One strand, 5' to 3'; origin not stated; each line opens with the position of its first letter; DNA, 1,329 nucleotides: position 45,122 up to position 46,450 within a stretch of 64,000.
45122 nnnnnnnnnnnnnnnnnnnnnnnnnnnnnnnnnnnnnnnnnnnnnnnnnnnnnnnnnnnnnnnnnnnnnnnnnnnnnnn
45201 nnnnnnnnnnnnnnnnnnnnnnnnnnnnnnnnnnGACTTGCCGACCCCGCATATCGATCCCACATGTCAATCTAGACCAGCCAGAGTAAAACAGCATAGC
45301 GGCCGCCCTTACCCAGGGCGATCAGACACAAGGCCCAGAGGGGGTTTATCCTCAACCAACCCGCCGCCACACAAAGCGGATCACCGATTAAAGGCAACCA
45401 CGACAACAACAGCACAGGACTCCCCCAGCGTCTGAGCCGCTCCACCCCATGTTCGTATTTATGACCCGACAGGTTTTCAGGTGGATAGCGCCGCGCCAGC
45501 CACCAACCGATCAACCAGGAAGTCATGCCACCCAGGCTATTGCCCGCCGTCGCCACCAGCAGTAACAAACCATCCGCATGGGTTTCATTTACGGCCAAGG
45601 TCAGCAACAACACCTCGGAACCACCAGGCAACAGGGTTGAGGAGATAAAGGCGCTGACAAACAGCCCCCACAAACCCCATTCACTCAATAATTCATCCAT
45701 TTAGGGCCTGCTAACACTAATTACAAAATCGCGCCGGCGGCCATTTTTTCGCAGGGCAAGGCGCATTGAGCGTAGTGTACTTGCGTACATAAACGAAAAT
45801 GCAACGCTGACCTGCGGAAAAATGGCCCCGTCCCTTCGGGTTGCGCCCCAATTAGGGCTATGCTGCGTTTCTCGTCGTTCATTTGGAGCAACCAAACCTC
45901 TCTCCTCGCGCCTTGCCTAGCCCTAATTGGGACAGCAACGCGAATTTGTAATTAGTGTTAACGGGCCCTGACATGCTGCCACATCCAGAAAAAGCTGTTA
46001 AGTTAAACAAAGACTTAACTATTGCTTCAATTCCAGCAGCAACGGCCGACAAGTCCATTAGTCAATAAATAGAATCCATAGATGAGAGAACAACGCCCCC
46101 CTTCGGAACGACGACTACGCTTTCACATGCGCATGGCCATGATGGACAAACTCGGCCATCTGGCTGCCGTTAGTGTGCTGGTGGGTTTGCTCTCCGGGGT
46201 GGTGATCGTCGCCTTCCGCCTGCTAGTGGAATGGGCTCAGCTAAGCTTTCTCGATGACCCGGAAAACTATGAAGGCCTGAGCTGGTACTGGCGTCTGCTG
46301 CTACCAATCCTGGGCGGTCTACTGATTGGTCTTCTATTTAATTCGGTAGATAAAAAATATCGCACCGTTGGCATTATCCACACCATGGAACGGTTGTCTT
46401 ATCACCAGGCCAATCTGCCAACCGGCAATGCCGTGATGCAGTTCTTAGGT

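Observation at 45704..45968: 265-bp MITE-like element with 30-bp terminal inverted repeats between yqaA-like and ClC genes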

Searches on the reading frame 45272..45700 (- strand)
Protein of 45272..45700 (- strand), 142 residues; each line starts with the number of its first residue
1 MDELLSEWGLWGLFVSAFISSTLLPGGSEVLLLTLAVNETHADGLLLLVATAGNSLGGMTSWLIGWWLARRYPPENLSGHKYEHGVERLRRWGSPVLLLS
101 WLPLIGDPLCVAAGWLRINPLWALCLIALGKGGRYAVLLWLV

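Call 62: search_protein_families(library=pfam, proteins=[window:45272-45700:-], max_evalue=0.00001)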
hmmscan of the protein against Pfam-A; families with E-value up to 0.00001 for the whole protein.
window:45272-45700:- (142 aa): 1 family
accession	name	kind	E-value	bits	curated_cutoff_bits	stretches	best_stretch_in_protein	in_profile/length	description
PF09335.16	VTT_dom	-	4.7e-06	27.5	33.9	1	46-138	19-117/123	VTT domain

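Call 99: find_encoding_contigs(protein=window:45272-45700:-, flank=3000, max_places=10)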
Protein window:45272-45700:- (142 aa): no gene with exactly this product is on record in the collection.

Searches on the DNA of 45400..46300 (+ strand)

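Call 7: search_rna_families(source=window, start=45400, end=46300, threshold=evalue, max_evalue=10)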
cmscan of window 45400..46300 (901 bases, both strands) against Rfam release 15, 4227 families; matches with E-value up to 10: 3.
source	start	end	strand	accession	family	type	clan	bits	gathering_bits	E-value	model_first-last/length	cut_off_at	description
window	46134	46222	+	RF01420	snoR113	Gene; snRNA; snoRNA; CD-box;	-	16.1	47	2.1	1-103/103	no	Small nucleolar RNA snoR113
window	45743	45824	+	RF00464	mir-92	Gene; miRNA;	CL00137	14.4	47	2.6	1-80/80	no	mir-92 microRNA precursor family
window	45817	45856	+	RF03140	S4-Clostridia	Cis-reg; leader;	CL00119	14.1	37.5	6.4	1-55/55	no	S4-Clostridia ribosomal protein leader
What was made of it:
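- On Locus-specific structured RNA (riboswitch, leader or sRNA): No Rfam match (call 7).
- There is no Rfam match even at E up to 10 (call 7).
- Tried and rejected: Rfam scan at E up to 10: only noise (call 7).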

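Call 23: search_dna_similar(query=window:45701-45972:+, collection=plasmids, mode=distant, max_evalue=0.01)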
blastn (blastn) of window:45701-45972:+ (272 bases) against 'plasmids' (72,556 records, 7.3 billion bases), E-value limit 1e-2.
Records with a match: 3; places in all: 5; records where one place covers at least 80% of the query: 0.
Best place of each record, by identity: 80-90% 2; 60-80% 1.
By first word of the organism name: Azotobacter 2; Halomonas 1.
By predicted mobility (MOB-suite, as given by PLSDB): non-mobilizable 2; mobilizable 1.
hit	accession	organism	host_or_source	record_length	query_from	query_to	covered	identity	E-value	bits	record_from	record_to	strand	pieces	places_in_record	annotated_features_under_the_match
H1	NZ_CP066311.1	Azotobacter chroococcum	single,soil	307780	101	169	25%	76.8%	1e-4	54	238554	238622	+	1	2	none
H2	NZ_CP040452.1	Halomonas sp. PA16-9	-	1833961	162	217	21%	85.7%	2e-8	66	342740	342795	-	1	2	none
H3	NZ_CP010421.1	Azotobacter chroococcum NCIMB 8003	cell culture,soil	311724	165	215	19%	84.3%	1e-5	57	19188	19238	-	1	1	none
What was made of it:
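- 45847..45931 (+): Inner hairpin 2 ('B module'): arms 45847-45863 and 45915-45931; interior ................-loop-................. The interior is the best conserved part of the family and first detected the Halomonas and Azotobacter relatives (call 23).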

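Call 26: get_annotated_region(hit=H2, flank=1500)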
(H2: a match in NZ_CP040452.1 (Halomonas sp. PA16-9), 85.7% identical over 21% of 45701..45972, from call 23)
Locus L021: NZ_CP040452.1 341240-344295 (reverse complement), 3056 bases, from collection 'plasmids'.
description: Halomonas sp. PA16-9 plasmid p_unnamed1, complete sequence
organism: Halomonas sp. PA16-9 (NCBI taxid 2576841)
taxonomy: Bacteria; Pseudomonadota; Gammaproteobacteria; Oceanospirillales; Halomonadaceae; Halomonas; Halomonas sp. PA16-9
host: -; source: -; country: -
typing (MOB-suite, as given by PLSDB): non-mobilizable
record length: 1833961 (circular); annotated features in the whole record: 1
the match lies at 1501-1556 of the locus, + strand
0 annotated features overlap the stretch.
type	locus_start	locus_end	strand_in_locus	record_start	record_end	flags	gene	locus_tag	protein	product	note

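Call 27: get_annotated_region(hit=H3, flank=1500)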
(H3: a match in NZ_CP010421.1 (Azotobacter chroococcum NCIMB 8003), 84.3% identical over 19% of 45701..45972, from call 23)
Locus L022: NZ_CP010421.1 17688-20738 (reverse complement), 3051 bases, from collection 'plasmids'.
description: Azotobacter chroococcum NCIMB 8003 plasmid pAcX50f, complete sequence
organism: Azotobacter chroococcum NCIMB 8003 (NCBI taxid 1328314)
taxonomy: Bacteria; Pseudomonadota; Gammaproteobacteria; Pseudomonadales; Pseudomonadaceae; Azotobacter; Azotobacter chroococcum; Azotobacter chroococcum NCIMB 8003
host: -; source: cell culture,soil; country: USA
typing (MOB-suite, as given by PLSDB): mobilizable; relaxase MOBH
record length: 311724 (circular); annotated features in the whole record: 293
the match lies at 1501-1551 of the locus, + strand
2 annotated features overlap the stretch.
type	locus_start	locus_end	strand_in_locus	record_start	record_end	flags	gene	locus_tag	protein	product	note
CDS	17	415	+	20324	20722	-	-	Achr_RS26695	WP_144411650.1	hypothetical protein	-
CDS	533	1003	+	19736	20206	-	-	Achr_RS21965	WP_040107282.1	RidA family protein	-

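Call 28: get_annotated_region(hit=H1, flank=1500)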
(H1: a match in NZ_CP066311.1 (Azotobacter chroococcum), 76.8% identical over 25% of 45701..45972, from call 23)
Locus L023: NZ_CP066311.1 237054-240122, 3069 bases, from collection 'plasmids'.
description: Azotobacter chroococcum strain HR1 plasmid unnamed1, complete sequence
organism: Azotobacter chroococcum (NCBI taxid 353)
taxonomy: Bacteria; Pseudomonadota; Gammaproteobacteria; Pseudomonadales; Pseudomonadaceae; Azotobacter; Azotobacter chroococcum
host: -; source: single,soil; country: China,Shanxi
typing (MOB-suite, as given by PLSDB): non-mobilizable
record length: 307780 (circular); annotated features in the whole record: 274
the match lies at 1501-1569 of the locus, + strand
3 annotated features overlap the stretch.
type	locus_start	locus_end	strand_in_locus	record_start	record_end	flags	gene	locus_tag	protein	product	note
CDS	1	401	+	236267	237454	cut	-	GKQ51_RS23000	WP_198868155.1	MFS transporter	GO:0055085 - transmembrane transport [Evidence IEA]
CDS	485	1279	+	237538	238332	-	-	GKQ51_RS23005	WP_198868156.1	SDR family oxidoreductase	-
CDS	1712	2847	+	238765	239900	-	-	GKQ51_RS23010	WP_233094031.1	IS630 family transposase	-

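Call 35: search_dna_similar(query=L021:1341-1611:+, collection=plasmids, mode=distant, max_evalue=0.001, max_rows=40)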
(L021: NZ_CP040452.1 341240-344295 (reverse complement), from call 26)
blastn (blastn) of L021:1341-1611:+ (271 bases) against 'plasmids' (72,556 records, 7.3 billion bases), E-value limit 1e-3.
Records with a match: 4; places in all: 6; records where one place covers at least 80% of the query: 3.
Best place of each record, by identity: >=99% 1; 60-80% 3.
By first word of the organism name: Azotobacter 2; Halomonas 1; Pseudomonas 1.
By predicted mobility (MOB-suite, as given by PLSDB): non-mobilizable 2; mobilizable 1; conjugative 1.
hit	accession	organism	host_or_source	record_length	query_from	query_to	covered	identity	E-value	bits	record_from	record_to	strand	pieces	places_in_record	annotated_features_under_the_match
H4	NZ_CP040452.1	Halomonas sp. PA16-9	-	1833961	1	271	100%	100.0%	5e-136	489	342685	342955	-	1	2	none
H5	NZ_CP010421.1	Azotobacter chroococcum NCIMB 8003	cell culture,soil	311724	3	271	99%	72.5%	2e-26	126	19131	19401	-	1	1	none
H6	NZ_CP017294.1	Pseudomonas aeruginosa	Homo sapiens,blood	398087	3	269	99%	70.4%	2e-22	113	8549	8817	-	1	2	none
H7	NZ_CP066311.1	Azotobacter chroococcum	single,soil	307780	3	214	78%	73.5%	2e-22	113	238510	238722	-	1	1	none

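Call 36: search_dna_similar(query=L022:1337-1608:+, collection=plasmids, mode=distant, max_evalue=0.001, max_rows=40)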
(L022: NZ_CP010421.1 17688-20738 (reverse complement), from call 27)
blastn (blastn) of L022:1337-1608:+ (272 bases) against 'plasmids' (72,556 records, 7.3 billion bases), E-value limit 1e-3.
Records with a match: 5; places in all: 8; records where one place covers at least 80% of the query: 4.
Best place of each record, by identity: >=99% 1; 95-99% 1; 90-95% 1; 80-90% 1; 60-80% 1.
By first word of the organism name: Azotobacter 3; Pseudomonas 1; Halomonas 1.
By predicted mobility (MOB-suite, as given by PLSDB): mobilizable 2; non-mobilizable 2; conjugative 1.
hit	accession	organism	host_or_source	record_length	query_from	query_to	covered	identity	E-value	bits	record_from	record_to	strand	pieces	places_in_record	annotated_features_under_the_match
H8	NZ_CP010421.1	Azotobacter chroococcum NCIMB 8003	cell culture,soil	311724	1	272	100%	100.0%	2e-136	491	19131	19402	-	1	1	none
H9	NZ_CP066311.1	Azotobacter chroococcum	single,soil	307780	1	252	93%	90.5%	2e-91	342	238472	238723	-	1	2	none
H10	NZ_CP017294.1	Pseudomonas aeruginosa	Homo sapiens,blood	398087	1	270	99%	81.2%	3e-64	252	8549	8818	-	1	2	none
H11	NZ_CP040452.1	Halomonas sp. PA16-9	-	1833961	1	271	100%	73.2%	4e-30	139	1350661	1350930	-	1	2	none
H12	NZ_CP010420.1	Azotobacter chroococcum NCIMB 8003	cell culture,soil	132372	1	41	15%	95.1%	2e-8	66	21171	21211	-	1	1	none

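Call 37: get_annotated_region(hit=H10, flank=4000)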
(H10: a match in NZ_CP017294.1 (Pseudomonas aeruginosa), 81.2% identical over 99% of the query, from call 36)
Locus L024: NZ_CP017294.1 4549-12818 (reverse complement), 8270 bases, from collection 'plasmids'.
description: Pseudomonas aeruginosa strain PA83 plasmid unnamed1, complete sequence
organism: Pseudomonas aeruginosa (NCBI taxid 287)
taxonomy: Bacteria; Pseudomonadota; Gammaproteobacteria; Pseudomonadales; Pseudomonadaceae; Pseudomonas; Pseudomonas aeruginosa
host: -; source: Homo sapiens,blood; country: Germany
typing (MOB-suite, as given by PLSDB): conjugative; replicon IncP; relaxase MOBP; mating-pair formation MPF_T
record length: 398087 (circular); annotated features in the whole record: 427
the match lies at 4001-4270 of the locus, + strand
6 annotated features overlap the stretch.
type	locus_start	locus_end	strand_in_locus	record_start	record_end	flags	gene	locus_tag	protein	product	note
CDS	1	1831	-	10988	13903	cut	-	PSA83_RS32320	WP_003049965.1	Tn3-like element IS1071 family transposase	GO:0006313 - DNA transposition [Evidence IEA]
CDS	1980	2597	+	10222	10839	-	-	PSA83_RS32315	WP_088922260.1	RluA family pseudouridine synthase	GO:0001522 - pseudouridine synthesis [Evidence IEA]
CDS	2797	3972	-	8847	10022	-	-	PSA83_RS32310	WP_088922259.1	CaiB/BaiF CoA-transferase family protein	-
CDS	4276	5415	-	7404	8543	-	-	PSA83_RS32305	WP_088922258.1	acyl-CoA dehydrogenase family protein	-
CDS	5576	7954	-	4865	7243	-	-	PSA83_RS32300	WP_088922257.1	MMPL family transporter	-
CDS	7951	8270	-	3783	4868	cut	-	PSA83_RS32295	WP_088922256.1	YCF48-related protein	-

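Call 38: get_annotated_region(hit=H11, flank=1500)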
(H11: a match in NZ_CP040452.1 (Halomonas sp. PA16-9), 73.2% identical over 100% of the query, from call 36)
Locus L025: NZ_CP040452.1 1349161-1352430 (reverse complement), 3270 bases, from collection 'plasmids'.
description: Halomonas sp. PA16-9 plasmid p_unnamed1, complete sequence
organism: Halomonas sp. PA16-9 (NCBI taxid 2576841)
taxonomy: Bacteria; Pseudomonadota; Gammaproteobacteria; Oceanospirillales; Halomonadaceae; Halomonas; Halomonas sp. PA16-9
host: -; source: -; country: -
typing (MOB-suite, as given by PLSDB): non-mobilizable
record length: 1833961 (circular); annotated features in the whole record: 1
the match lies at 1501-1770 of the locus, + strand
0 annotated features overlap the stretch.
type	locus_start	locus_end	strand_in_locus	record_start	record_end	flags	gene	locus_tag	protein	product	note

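Call 46: get_annotated_region(hit=H12, flank=3500)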
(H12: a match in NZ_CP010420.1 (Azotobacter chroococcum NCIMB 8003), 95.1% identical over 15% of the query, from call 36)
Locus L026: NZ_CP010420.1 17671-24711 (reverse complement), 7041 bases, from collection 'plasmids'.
description: Azotobacter chroococcum NCIMB 8003 plasmid pAcX50e, complete sequence
organism: Azotobacter chroococcum NCIMB 8003 (NCBI taxid 1328314)
taxonomy: Bacteria; Pseudomonadota; Gammaproteobacteria; Pseudomonadales; Pseudomonadaceae; Azotobacter; Azotobacter chroococcum; Azotobacter chroococcum NCIMB 8003
host: -; source: cell culture,soil; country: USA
typing (MOB-suite, as given by PLSDB): mobilizable; replicon rep_cluster_1301; relaxase MOBH
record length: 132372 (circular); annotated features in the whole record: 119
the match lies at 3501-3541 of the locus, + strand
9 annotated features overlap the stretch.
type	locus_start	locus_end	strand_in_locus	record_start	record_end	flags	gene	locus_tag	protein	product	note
CDS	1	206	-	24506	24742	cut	-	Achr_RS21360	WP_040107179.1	zf-HC2 domain-containing protein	-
CDS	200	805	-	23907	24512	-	-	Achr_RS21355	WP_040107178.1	sigma-70 family RNA polymerase sigma factor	GO:0006352 - DNA-templated transcription initiation [Evidence IEA]; GO:0006355 - regulation of DNA-templated ...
CDS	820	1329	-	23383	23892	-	-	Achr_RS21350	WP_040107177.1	DoxX family protein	-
CDS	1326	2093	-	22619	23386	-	-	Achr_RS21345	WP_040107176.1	DNA-binding domain-containing protein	-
CDS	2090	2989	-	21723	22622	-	-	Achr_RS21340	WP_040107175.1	DUF692 domain-containing protein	-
CDS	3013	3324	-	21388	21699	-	-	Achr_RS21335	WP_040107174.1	DUF2282 domain-containing protein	-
CDS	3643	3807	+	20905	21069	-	-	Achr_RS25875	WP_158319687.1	hypothetical protein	-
CDS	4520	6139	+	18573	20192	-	-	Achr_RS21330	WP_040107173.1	inorganic phosphate transporter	-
CDS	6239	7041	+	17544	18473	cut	ppk2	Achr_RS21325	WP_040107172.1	polyphosphate kinase 2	GO:0006793 - phosphorus metabolic process [Evidence IEA]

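Call 50: search_dna_similar(query=L024:4002-4270:+, collection=plasmids, mode=distant, max_evalue=0.01, max_rows=40)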
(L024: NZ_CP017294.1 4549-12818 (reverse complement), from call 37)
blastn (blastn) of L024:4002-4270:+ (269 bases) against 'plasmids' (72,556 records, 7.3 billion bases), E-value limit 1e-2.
Records with a match: 4; places in all: 6; records where one place covers at least 80% of the query: 4.
Best place of each record, by identity: >=99% 1; 80-90% 1; 60-80% 2.
By first word of the organism name: Azotobacter 2; Pseudomonas 1; Halomonas 1.
By predicted mobility (MOB-suite, as given by PLSDB): non-mobilizable 2; conjugative 1; mobilizable 1.
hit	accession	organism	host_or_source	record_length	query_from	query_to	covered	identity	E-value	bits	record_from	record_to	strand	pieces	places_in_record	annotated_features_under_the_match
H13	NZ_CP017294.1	Pseudomonas aeruginosa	Homo sapiens,blood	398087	1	269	100%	100.0%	7e-135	486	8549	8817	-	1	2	none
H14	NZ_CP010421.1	Azotobacter chroococcum NCIMB 8003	cell culture,soil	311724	1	269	100%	81.1%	9e-64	251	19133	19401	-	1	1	none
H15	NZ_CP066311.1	Azotobacter chroococcum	single,soil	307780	1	245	91%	79.7%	3e-51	208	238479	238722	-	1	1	none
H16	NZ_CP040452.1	Halomonas sp. PA16-9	-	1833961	1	269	100%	71.5%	2e-27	130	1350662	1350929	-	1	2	none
